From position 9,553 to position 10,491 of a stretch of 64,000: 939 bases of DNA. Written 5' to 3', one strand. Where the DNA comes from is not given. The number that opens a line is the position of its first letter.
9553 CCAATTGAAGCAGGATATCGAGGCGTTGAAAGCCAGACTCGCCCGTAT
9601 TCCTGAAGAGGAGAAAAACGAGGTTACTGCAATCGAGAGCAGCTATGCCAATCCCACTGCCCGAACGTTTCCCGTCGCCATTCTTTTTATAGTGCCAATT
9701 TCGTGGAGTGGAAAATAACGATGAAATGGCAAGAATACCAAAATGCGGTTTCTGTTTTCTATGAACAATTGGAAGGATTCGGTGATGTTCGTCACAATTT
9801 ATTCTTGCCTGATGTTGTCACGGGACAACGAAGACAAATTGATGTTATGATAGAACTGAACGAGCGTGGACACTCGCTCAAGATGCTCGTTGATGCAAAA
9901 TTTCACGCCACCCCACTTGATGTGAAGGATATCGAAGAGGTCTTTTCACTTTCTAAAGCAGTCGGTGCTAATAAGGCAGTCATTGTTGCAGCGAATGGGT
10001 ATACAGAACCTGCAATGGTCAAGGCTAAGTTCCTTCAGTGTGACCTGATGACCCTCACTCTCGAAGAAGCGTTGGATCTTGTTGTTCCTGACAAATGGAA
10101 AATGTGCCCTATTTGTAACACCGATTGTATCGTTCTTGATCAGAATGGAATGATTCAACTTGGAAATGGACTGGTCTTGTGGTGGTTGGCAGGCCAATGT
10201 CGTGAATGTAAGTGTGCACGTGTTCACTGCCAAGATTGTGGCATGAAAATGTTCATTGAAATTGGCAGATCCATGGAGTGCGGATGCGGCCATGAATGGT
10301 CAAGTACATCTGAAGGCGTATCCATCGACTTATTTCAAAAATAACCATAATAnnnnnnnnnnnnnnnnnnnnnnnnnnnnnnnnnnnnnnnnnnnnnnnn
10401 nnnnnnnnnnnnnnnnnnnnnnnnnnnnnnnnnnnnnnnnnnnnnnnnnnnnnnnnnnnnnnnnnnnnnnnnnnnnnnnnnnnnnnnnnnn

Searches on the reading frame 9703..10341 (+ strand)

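Call 9: search_protein_families(library=padloc, proteins=[window:9703-10341:+], max_evalue=0.01)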
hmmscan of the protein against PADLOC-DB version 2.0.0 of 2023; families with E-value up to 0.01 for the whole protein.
window:9703-10341:+ (213 aa): 1 family
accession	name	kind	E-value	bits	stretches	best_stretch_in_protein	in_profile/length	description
PDLC04815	PDC-S02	-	0.0061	13.9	0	59-112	250-303/346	-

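Call 11: search_protein_families(library=pfam, proteins=[window:9703-10341:+], max_evalue=0.001)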
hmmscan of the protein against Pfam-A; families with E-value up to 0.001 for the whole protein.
window:9703-10341:+ (213 aa): 1 family
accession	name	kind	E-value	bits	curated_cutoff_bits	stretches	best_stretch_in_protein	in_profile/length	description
PF04471.18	Mrr_cat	-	6.6e-07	29.9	21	1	7-109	4-98/115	Restriction endonuclease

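Call 88: search_protein_families(library=padloc, proteins=[window:9703-10341:+], max_evalue=0.01)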
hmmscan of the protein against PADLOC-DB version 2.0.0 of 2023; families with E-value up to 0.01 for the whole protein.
window:9703-10341:+ (213 aa): 1 family
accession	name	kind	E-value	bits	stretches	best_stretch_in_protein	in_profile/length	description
PDLC04815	PDC-S02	-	0.0061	13.9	0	59-112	250-303/346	-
